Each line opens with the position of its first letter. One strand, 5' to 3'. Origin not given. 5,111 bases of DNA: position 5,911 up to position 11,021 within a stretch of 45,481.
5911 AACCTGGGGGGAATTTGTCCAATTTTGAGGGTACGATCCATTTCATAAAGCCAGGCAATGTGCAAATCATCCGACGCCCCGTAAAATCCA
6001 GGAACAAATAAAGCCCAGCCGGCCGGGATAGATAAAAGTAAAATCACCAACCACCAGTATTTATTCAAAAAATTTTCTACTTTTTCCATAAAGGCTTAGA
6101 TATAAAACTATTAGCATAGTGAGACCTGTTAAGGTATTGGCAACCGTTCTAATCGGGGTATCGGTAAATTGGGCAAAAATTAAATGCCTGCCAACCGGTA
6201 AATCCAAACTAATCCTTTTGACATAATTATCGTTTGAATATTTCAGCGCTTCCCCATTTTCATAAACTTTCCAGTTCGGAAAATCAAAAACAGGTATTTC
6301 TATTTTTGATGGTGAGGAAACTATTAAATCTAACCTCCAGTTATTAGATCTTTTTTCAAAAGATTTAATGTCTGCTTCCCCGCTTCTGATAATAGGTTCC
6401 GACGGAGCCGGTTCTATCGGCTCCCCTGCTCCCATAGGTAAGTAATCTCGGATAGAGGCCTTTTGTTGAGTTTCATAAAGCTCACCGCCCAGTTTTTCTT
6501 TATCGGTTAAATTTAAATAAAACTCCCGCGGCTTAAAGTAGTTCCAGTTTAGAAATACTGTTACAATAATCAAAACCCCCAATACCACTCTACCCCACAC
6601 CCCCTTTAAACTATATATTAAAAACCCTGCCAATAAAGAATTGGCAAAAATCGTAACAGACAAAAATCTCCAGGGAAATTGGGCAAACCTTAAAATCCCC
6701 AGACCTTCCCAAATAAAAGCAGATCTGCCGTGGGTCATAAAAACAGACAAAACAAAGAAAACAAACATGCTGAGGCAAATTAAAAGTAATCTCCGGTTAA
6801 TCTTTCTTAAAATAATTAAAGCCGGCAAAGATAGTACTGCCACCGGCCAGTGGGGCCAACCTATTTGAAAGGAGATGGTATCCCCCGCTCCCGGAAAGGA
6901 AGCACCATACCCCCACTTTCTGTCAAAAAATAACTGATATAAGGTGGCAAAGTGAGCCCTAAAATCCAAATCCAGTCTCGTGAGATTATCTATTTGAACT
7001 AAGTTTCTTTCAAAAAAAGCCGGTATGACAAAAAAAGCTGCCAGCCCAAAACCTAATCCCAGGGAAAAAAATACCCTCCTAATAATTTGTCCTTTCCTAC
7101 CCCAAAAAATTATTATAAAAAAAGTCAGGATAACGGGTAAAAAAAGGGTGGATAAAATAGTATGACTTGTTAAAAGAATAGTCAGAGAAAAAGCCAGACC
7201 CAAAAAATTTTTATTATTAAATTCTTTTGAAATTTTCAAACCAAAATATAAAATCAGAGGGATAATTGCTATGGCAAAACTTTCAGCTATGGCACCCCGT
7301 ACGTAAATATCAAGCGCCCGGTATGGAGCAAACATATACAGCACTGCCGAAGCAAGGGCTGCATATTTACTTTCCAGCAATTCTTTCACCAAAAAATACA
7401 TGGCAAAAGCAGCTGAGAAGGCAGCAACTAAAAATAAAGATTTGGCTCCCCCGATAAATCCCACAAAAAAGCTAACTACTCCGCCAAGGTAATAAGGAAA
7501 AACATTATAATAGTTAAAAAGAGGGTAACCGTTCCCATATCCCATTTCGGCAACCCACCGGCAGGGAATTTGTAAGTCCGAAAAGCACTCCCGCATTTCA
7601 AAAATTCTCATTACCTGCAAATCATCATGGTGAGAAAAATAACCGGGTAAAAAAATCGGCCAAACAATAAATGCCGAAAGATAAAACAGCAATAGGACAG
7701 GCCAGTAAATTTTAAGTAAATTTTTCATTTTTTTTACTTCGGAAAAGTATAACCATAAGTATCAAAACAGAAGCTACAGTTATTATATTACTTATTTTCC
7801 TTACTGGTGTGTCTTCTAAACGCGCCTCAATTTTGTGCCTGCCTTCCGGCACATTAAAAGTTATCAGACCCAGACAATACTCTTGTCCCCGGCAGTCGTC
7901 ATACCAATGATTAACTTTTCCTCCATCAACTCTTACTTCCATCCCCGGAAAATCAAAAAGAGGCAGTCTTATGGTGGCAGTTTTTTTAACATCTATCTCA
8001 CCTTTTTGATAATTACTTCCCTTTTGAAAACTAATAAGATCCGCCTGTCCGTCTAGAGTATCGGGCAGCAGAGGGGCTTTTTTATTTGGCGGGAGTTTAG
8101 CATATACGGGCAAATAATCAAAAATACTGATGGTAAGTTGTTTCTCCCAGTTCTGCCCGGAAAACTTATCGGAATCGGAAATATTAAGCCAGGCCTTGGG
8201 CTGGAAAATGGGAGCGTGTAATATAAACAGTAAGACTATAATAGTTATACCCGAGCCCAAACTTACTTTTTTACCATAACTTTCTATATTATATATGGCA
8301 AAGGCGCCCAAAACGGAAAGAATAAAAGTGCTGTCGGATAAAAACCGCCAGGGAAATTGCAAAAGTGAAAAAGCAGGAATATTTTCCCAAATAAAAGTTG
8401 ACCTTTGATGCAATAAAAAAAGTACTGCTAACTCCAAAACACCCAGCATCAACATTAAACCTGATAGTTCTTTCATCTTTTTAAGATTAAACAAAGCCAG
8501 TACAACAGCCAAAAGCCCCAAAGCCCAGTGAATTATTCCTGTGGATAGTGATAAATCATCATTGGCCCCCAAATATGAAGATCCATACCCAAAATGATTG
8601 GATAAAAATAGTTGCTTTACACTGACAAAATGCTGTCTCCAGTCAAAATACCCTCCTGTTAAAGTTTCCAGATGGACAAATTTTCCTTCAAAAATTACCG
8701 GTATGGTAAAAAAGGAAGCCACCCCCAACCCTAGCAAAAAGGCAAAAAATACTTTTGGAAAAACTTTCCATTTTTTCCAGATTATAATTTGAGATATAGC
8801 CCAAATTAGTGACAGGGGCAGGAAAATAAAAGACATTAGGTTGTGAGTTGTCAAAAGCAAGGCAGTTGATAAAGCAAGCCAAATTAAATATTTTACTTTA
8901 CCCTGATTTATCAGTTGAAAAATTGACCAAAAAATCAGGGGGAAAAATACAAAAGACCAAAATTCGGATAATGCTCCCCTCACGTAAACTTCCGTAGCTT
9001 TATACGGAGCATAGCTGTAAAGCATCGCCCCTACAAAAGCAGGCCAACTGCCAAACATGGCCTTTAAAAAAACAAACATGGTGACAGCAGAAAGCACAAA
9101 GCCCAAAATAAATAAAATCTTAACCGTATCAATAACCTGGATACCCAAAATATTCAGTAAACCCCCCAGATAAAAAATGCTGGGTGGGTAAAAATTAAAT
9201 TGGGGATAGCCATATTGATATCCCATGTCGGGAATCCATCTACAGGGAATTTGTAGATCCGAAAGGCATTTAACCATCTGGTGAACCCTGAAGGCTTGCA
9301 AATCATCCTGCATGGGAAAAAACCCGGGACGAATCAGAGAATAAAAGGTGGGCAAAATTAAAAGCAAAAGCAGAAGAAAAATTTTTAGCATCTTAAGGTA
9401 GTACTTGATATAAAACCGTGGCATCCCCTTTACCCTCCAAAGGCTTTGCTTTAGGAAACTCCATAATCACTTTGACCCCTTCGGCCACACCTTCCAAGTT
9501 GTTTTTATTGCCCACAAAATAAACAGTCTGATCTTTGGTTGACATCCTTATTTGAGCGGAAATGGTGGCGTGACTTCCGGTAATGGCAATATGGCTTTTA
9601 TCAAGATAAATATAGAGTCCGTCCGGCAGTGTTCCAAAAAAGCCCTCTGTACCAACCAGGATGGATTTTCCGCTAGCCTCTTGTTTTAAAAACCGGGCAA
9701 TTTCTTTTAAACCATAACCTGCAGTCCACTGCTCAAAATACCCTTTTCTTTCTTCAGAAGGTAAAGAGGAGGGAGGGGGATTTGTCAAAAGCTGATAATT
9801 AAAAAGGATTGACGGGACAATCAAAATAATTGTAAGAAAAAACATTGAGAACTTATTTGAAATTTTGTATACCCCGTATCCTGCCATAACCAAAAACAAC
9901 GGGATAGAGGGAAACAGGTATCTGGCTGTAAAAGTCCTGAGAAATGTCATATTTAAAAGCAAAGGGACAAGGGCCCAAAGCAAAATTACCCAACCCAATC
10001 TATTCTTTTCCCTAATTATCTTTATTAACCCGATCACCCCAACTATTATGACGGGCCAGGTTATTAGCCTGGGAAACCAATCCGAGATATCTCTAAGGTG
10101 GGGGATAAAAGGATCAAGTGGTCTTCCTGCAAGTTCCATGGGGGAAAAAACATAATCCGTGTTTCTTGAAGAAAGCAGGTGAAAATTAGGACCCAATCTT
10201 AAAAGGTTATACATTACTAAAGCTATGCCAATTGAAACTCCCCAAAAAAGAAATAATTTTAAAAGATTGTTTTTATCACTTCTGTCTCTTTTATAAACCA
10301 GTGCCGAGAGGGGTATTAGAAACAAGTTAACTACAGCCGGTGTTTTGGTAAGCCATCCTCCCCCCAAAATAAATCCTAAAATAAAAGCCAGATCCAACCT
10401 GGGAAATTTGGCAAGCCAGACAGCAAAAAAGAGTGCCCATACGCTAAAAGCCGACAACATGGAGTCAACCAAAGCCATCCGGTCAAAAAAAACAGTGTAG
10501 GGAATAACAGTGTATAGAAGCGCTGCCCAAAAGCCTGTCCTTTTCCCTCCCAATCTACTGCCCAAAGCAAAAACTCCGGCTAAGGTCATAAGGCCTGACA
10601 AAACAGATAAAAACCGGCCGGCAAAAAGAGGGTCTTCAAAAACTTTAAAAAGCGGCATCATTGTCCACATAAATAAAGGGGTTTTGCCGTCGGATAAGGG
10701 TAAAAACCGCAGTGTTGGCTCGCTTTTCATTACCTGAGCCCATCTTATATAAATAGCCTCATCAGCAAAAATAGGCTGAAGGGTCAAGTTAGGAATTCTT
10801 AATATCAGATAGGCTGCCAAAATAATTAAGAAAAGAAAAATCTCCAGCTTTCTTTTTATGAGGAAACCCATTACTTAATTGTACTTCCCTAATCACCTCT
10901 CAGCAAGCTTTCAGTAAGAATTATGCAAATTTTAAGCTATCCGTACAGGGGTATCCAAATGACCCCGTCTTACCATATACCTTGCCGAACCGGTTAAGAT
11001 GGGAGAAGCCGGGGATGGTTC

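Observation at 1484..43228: Exceptional density of GT-C-like membrane glycosyltransferases: an extracytoplasmic glycosylation supercluster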

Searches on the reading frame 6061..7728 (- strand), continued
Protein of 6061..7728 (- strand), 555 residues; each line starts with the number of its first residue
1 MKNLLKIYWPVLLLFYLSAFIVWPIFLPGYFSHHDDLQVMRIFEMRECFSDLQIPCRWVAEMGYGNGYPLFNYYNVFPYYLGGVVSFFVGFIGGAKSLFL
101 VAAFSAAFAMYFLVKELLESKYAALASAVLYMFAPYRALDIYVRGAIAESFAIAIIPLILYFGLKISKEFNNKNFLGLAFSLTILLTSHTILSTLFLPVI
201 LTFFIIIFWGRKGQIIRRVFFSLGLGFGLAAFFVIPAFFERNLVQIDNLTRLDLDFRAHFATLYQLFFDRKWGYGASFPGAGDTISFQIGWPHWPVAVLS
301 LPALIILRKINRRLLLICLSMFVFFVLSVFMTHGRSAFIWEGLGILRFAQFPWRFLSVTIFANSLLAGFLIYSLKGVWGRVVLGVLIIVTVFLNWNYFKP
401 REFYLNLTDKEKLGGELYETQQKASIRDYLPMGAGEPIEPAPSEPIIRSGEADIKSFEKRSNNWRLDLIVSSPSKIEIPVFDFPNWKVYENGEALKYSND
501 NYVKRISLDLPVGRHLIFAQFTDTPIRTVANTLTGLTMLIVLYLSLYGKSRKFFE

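Call 54: find_encoding_contigs(protein=P0062, flank=10000, max_places=2)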
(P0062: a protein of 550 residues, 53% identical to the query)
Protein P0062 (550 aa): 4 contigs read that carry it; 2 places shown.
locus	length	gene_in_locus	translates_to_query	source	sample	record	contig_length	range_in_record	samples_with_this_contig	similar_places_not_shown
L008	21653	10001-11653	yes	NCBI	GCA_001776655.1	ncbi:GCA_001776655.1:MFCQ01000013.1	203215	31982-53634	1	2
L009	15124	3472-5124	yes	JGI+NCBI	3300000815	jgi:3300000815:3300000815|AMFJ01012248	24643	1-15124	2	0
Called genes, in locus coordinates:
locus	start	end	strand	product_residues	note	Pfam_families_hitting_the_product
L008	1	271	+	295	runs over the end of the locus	PF01073:3Beta_HSD (weak), PF01370:Epimerase, PF04321:RmlD_sub_bind, PF02719:Polysacc_synt_2 (weak), PF07993:NAD_binding_4, PF16363:GDP_Man_Dehyd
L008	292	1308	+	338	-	PF01370:Epimerase, PF04321:RmlD_sub_bind (weak), PF16363:GDP_Man_Dehyd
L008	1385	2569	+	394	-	PF00535:Glycos_transf_2, PF04138:GtrA_DPMS_TM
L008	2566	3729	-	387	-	PF02366:PMT (weak), PF13231:PMT_2 (weak)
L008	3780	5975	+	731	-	PF00535:Glycos_transf_2, PF13231:PMT_2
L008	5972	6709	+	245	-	PF00535:Glycos_transf_2, PF10111:Glyco_tranf_2_2, PF13641:Glyco_tranf_2_3 (weak)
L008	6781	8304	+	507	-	PF13231:PMT_2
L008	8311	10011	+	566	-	PF09586:YfhO (weak), PF10131:PTPS_related (weak)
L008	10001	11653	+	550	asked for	PF10131:PTPS_related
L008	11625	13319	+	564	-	-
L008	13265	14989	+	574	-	PF13231:PMT_2 (weak)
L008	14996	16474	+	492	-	PF01943:Polysacc_synt, PF13440:Polysacc_synt_3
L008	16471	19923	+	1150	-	PF12979:DUF3863 (weak)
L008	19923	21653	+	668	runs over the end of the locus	-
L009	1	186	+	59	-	?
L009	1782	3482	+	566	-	PF09586:YfhO (weak), PF10131:PTPS_related (weak)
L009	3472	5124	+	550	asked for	PF10131:PTPS_related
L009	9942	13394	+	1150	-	PF12979:DUF3863 (weak)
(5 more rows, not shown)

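Call 71: search_protein_families(library=pfam, proteins=[L004:16480-19932:+, L004:19932-21662:+, L003:14838-18275:+], max_evalue=0.01)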
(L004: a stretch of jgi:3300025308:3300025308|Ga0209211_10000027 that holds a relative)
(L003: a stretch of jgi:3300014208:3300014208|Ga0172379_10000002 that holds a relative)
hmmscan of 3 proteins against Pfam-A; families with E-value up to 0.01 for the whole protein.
L004:16480-19932:+ (1150 aa): 0 families

L004:19932-21662:+ (577 aa): 0 families

L003:14838-18275:+ (1145 aa): 0 families

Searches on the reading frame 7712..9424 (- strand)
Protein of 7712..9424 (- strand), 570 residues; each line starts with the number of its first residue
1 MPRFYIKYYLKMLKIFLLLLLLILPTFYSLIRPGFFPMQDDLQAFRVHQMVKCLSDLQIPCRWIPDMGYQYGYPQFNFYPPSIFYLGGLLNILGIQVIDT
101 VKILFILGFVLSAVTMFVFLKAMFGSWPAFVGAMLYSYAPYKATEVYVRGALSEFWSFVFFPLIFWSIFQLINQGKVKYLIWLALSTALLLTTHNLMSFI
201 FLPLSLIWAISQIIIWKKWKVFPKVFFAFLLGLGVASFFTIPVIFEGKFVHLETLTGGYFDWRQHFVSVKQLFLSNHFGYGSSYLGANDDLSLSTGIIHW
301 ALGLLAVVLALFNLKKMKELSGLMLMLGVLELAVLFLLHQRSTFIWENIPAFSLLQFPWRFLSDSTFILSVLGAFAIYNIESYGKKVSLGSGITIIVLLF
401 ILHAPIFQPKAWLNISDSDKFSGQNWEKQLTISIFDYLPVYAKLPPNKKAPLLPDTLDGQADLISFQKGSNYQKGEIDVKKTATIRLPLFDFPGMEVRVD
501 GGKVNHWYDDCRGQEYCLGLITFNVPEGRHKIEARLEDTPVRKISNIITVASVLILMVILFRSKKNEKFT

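Call 4: search_protein_families(library=pfam, proteins=[window:7712-9424:-], max_evalue=0.01)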
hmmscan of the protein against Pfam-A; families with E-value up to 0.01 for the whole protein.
window:7712-9424:- (570 aa): 2 families
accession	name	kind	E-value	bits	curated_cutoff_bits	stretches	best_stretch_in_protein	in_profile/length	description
PF09586.16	YfhO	-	4.7e-08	32.3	28.5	1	79-404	65-383/835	Bacterial membrane protein YfhO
PF10131.15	PTPS_related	-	1.6e-06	27.3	26.4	1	76-385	1-286/621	6-pyruvoyl-tetrahydropterin synthase related domain; membrane protein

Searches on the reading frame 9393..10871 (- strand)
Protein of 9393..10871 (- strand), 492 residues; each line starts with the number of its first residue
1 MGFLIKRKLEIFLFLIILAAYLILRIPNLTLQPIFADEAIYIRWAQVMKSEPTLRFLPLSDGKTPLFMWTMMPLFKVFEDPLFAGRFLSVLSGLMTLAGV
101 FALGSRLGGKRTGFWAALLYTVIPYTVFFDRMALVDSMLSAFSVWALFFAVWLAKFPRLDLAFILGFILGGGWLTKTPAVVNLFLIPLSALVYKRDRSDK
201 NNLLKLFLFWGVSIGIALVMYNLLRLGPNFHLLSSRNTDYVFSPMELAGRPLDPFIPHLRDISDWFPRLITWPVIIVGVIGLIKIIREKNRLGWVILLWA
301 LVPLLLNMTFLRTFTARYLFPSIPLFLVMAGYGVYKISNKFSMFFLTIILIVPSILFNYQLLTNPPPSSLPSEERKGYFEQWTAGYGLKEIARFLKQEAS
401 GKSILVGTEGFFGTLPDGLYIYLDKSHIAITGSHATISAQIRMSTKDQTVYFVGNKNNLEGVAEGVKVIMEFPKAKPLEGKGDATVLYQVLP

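Call 4: search_protein_families(library=pfam, proteins=[window:9393-10871:-], max_evalue=0.01)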
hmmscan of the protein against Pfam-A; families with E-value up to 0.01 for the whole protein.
window:9393-10871:- (492 aa): 1 family
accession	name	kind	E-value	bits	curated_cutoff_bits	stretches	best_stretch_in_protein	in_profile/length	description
PF13231.12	PMT_2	-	1.3e-13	51.9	26.1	1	63-209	2-148/160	Dolichyl-phosphate-mannose-protein mannosyltransferase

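Call 9: search_protein_families(library=ncbifam, proteins=[window:9393-10871:-], max_evalue=1)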
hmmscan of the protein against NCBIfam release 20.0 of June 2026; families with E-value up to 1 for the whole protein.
window:9393-10871:- (492 aa): 2 families
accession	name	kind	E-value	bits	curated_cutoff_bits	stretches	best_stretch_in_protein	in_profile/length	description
TIGR03663.1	TIGR03663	subfamily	1.6e-09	37.3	126.25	1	14-176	4-163/435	flippase activity-associated protein Agl23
TIGR04154.1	archaeo_STT3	subfamily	0.17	10.2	450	1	86-226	99-259/831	oligosaccharyl transferase, archaeosortase A system-associated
